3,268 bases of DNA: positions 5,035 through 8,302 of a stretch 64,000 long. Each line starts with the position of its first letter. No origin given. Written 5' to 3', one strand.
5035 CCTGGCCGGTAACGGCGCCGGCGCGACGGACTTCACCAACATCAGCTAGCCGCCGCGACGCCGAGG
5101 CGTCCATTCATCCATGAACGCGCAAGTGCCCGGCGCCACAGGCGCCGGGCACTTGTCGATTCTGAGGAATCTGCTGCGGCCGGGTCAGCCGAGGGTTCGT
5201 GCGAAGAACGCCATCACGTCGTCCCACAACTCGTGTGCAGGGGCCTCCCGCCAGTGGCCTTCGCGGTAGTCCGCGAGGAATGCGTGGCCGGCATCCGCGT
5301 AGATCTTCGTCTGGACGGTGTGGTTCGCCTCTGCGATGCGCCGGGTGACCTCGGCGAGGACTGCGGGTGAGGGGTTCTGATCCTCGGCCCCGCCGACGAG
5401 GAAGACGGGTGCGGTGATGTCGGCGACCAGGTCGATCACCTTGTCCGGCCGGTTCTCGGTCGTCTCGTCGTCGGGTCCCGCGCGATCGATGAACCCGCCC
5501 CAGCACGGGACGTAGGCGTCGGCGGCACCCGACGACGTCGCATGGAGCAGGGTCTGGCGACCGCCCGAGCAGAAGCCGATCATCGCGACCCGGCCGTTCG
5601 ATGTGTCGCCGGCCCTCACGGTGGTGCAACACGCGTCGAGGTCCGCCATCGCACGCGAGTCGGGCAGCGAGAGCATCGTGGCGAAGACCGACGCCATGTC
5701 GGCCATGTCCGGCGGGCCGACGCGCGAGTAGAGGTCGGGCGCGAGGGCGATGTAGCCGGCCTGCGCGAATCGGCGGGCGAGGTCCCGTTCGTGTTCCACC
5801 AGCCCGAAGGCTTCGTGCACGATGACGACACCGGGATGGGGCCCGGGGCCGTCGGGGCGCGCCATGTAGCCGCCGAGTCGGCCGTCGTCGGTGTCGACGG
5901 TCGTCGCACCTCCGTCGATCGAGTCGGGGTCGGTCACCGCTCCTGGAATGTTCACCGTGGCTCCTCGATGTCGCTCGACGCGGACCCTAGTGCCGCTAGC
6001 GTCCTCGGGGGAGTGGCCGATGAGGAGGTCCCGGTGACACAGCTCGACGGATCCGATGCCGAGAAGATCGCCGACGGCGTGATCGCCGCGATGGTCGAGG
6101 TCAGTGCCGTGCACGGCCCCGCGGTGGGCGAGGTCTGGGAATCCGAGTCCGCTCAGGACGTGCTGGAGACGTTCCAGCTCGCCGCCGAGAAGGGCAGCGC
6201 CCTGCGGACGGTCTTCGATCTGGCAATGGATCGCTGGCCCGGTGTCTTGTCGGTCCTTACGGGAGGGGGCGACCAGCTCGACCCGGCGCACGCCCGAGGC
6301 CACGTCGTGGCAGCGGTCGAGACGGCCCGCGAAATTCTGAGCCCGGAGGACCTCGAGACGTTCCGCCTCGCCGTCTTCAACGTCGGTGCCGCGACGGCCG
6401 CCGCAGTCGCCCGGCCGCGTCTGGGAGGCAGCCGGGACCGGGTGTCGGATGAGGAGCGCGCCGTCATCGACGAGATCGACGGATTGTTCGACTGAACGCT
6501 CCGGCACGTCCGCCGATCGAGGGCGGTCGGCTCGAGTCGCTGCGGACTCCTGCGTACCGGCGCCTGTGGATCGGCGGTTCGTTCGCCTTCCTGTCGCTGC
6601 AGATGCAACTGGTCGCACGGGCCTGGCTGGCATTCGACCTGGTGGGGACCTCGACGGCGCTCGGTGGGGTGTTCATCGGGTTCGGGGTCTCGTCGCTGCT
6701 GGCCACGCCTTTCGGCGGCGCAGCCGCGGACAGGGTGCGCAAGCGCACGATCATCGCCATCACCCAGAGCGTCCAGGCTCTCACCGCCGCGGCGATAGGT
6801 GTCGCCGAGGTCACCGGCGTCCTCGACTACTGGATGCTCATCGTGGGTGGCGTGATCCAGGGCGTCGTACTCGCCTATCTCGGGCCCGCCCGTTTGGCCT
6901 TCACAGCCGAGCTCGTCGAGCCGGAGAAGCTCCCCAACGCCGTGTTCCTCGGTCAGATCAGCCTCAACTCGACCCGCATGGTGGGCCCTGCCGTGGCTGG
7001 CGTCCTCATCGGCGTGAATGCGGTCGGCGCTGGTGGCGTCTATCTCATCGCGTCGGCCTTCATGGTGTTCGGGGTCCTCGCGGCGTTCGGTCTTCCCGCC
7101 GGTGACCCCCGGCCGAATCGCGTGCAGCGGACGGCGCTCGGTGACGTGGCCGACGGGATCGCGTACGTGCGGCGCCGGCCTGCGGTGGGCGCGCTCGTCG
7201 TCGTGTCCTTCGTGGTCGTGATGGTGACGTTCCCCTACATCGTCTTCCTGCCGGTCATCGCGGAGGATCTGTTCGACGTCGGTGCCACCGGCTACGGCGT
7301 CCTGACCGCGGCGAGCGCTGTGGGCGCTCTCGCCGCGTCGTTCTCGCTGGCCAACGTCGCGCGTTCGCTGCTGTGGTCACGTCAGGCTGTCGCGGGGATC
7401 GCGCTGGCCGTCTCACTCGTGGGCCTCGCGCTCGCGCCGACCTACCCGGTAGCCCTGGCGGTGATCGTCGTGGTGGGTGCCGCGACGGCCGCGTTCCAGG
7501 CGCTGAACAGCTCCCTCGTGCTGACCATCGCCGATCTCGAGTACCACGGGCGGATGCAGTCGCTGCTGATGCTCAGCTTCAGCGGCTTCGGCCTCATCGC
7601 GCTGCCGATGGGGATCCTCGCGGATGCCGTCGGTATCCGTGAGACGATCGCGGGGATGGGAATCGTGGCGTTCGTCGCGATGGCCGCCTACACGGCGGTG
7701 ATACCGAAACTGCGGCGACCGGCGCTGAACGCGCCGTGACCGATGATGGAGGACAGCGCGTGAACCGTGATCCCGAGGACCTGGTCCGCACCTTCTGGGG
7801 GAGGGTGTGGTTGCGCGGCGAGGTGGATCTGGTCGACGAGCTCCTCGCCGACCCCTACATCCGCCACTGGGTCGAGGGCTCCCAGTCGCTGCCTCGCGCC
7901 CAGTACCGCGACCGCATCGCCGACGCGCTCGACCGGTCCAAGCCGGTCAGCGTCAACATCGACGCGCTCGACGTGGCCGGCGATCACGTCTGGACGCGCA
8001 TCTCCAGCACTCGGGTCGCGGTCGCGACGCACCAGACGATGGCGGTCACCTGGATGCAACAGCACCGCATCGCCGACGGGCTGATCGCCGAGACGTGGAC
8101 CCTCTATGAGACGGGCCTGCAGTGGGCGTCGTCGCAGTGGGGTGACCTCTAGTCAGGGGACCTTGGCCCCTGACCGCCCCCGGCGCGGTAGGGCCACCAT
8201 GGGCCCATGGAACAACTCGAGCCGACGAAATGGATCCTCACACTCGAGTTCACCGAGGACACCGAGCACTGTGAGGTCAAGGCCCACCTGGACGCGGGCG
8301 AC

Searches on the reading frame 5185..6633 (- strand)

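Call 53: search_protein_families(library=pfam, proteins=[window:5185-6633:-], max_evalue=0.00001)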
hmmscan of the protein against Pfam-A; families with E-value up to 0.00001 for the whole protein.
window:5185-6633:- (482 aa): 1 family
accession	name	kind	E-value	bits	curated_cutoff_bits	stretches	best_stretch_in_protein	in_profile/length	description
PF01738.24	DLH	-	4.3e-42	144.6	21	1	254-480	2-216/217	Dienelactone hydrolase family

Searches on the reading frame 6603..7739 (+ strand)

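Call 53: search_protein_families(library=pfam, proteins=[window:6603-7739:+], max_evalue=0.00001)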
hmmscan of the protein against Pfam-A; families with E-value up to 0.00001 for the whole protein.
window:6603-7739:+ (378 aa): 2 families
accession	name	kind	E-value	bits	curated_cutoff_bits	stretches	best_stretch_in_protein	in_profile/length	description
PF05977.19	MFS_3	-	1.1e-28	100.4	27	1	1-366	28-394/524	Transmembrane secretion effector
PF07690.21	MFS_1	-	1e-24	87.6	33.4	2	8-248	22-254/347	Major Facilitator Superfamily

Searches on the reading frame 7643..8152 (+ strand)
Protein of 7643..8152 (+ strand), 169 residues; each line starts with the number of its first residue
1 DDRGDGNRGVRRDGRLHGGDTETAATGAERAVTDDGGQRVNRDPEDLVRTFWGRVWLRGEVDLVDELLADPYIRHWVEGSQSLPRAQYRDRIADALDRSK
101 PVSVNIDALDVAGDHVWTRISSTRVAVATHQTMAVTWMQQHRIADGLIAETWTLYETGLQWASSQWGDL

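Call 54: search_protein_families(library=pfam, proteins=[window:7643-8152:+], max_evalue=0.001)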
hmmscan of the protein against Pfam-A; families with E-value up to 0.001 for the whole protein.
window:7643-8152:+ (169 aa): 2 families
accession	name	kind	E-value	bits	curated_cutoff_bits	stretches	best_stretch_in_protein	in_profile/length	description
PF12680.13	SnoaL_2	-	1.7e-08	35.4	27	1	50-150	3-101/102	SnoaL-like domain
PF07366.18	SnoaL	-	1.8e-08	34.7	28.4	1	47-155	2-117/126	SnoaL-like polyketide cyclase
